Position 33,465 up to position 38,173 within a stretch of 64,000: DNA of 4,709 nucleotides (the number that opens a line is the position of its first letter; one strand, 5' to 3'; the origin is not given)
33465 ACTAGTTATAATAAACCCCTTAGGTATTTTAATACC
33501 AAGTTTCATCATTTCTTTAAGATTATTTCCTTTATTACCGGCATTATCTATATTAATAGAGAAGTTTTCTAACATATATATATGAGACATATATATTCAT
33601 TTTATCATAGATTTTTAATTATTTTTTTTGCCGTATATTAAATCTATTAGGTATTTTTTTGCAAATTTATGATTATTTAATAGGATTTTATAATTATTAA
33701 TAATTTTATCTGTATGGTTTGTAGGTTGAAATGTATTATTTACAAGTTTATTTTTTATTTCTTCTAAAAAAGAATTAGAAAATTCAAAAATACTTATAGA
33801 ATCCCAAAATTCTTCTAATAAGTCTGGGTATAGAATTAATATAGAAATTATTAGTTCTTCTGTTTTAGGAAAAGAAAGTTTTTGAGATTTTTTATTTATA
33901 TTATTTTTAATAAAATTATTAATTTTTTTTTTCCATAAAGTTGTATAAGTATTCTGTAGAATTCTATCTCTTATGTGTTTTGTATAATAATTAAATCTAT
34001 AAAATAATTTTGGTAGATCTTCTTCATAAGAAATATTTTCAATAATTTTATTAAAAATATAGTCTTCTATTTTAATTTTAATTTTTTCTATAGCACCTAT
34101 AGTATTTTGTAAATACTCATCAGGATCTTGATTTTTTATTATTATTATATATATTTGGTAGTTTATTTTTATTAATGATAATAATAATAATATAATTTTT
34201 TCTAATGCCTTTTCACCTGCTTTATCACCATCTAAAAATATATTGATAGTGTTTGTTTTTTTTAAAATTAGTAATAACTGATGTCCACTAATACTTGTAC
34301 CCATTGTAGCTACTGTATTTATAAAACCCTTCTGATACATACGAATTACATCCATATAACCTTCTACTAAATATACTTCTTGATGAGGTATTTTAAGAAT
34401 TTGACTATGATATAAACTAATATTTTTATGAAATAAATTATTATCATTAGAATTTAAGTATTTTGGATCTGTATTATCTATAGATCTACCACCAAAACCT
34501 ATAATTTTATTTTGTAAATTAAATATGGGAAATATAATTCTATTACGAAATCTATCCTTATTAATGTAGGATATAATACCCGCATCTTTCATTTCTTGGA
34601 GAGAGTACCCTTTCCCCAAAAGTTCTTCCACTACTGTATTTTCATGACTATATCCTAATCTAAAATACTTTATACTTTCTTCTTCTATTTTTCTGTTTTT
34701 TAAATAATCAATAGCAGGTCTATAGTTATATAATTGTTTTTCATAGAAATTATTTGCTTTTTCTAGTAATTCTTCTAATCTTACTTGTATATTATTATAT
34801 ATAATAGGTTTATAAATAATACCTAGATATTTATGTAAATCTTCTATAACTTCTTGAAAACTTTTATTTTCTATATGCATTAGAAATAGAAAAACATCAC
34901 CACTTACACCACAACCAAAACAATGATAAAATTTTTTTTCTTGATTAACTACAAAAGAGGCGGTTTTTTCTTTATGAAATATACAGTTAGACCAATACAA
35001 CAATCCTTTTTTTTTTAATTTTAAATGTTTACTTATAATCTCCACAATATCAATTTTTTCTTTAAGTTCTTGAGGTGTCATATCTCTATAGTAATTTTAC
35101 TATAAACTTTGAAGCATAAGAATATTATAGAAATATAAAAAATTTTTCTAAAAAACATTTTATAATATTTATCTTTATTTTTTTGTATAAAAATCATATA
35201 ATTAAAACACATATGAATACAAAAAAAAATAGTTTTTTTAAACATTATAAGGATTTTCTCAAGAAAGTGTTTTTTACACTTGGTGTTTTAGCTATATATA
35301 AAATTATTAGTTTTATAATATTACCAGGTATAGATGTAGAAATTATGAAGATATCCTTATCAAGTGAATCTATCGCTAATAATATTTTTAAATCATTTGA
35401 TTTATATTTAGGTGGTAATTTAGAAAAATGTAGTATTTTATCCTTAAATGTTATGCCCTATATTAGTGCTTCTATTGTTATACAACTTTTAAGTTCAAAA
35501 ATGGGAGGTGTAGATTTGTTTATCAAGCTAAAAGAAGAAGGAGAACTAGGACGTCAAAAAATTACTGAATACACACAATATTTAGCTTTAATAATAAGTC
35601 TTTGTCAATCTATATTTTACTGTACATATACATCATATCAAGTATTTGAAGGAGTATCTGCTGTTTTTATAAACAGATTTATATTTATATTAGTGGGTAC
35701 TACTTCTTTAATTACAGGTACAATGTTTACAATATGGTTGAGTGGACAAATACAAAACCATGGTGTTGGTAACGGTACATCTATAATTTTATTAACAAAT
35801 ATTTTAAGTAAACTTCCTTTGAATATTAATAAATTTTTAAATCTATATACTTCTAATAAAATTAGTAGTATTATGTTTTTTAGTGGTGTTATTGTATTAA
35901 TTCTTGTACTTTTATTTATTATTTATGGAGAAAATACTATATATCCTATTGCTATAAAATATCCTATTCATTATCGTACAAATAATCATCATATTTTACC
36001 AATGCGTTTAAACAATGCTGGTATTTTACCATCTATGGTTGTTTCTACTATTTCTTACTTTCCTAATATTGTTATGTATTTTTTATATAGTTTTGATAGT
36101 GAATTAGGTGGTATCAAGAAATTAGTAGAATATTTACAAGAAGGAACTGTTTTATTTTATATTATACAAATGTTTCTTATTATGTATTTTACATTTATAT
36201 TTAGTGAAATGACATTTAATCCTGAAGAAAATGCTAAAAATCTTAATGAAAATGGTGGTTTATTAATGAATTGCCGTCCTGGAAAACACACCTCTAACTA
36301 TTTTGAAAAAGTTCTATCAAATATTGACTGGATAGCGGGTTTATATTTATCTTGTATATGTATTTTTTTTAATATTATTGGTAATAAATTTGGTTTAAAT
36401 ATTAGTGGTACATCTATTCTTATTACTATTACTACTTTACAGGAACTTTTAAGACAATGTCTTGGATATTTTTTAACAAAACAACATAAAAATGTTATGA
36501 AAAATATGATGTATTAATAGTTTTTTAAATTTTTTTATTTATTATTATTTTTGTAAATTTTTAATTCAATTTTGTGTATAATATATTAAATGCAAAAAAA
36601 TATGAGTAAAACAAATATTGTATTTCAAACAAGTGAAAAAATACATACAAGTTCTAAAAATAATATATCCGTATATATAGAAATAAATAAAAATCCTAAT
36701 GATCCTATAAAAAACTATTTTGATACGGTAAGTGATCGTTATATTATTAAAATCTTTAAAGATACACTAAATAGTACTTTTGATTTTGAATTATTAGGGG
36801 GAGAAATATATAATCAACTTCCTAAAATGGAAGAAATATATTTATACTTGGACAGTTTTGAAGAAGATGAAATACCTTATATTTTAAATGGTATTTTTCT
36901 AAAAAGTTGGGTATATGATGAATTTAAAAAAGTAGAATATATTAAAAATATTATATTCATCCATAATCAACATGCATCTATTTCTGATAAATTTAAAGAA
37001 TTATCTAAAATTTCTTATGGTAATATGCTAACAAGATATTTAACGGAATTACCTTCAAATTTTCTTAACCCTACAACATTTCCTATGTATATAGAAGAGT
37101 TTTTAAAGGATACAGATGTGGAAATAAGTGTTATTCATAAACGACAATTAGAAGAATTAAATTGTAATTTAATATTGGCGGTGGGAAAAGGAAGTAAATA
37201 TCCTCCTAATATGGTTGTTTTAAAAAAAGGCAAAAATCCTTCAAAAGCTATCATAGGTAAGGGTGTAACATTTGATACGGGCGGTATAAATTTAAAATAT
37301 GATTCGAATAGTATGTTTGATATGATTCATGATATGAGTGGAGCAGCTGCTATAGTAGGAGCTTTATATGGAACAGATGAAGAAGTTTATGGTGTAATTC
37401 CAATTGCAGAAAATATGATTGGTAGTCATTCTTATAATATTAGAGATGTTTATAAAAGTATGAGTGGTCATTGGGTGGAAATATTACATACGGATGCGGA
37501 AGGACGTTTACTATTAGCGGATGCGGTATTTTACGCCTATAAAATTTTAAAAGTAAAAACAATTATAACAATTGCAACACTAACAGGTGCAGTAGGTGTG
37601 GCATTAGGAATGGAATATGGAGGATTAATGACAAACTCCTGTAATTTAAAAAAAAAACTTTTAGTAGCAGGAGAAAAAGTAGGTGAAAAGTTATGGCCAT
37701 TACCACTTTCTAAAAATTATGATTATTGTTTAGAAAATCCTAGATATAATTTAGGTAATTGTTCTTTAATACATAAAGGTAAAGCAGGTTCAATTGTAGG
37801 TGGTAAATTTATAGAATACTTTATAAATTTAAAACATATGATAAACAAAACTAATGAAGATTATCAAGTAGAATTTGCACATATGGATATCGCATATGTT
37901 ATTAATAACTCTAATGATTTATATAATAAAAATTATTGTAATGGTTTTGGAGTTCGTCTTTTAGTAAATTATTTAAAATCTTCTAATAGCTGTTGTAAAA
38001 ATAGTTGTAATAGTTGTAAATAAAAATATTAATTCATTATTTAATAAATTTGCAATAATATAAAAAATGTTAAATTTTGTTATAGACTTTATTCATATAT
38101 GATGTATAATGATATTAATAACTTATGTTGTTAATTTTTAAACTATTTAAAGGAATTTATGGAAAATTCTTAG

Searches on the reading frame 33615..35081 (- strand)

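Call 27: search_protein_families(library=pfam, proteins=[window:33615-35081:-], max_evalue=0.001)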
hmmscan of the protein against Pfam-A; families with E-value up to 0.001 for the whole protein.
window:33615-35081:- (488 aa): 5 families
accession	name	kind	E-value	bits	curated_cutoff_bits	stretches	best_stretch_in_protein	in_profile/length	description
PF08275.17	DNAG_N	-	5.1e-31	107.9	26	1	112-227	1-125/128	DNA primase catalytic core, N-terminal domain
PF01807.25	Zn_ribbon_DnaG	-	1.9e-30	105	24.9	1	4-88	7-91/98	CHC2 zinc finger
PF13155.12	Toprim_2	-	7.2e-15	55.6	22.1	1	237-324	1-88/88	Toprim-like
PF13662.12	Toprim_4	-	6.4e-14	52.4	25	1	235-298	2-72/85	Toprim domain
PF01751.28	Toprim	-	3.6e-10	40.3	23.1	1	235-305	1-85/96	Toprim domain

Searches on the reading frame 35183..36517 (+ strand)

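Call 27: search_protein_families(library=pfam, proteins=[window:35183-36517:+], max_evalue=0.001)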
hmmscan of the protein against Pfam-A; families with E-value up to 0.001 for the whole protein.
window:35183-36517:+ (444 aa): 1 family
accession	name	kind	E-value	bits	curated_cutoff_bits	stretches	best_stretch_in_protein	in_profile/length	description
PF00344.25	SecY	-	4.1e-69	233.7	32.2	1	84-421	1-304/306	SecY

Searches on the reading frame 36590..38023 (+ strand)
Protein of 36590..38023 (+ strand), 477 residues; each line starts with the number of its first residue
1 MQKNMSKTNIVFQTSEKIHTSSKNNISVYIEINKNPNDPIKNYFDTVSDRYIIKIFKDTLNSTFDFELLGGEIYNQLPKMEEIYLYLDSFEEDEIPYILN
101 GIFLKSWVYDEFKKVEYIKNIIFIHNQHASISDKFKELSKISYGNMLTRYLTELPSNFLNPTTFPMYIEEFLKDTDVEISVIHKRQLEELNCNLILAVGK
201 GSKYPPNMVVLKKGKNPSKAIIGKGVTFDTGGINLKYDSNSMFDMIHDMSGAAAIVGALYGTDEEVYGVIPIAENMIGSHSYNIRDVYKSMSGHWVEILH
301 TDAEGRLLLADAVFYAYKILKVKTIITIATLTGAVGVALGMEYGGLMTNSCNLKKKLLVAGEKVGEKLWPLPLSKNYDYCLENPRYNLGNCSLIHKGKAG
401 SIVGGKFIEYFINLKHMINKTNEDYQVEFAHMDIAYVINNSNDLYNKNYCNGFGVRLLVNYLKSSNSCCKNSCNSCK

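Call 27: search_protein_families(library=pfam, proteins=[window:36590-38023:+], max_evalue=0.001)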
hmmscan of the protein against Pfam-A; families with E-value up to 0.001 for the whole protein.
window:36590-38023:+ (477 aa): 1 family
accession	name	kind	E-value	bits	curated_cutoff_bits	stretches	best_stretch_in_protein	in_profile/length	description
PF00883.26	Peptidase_M17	-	6.6e-84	282.3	25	1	147-459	2-310/310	Cytosol aminopeptidase family, catalytic domain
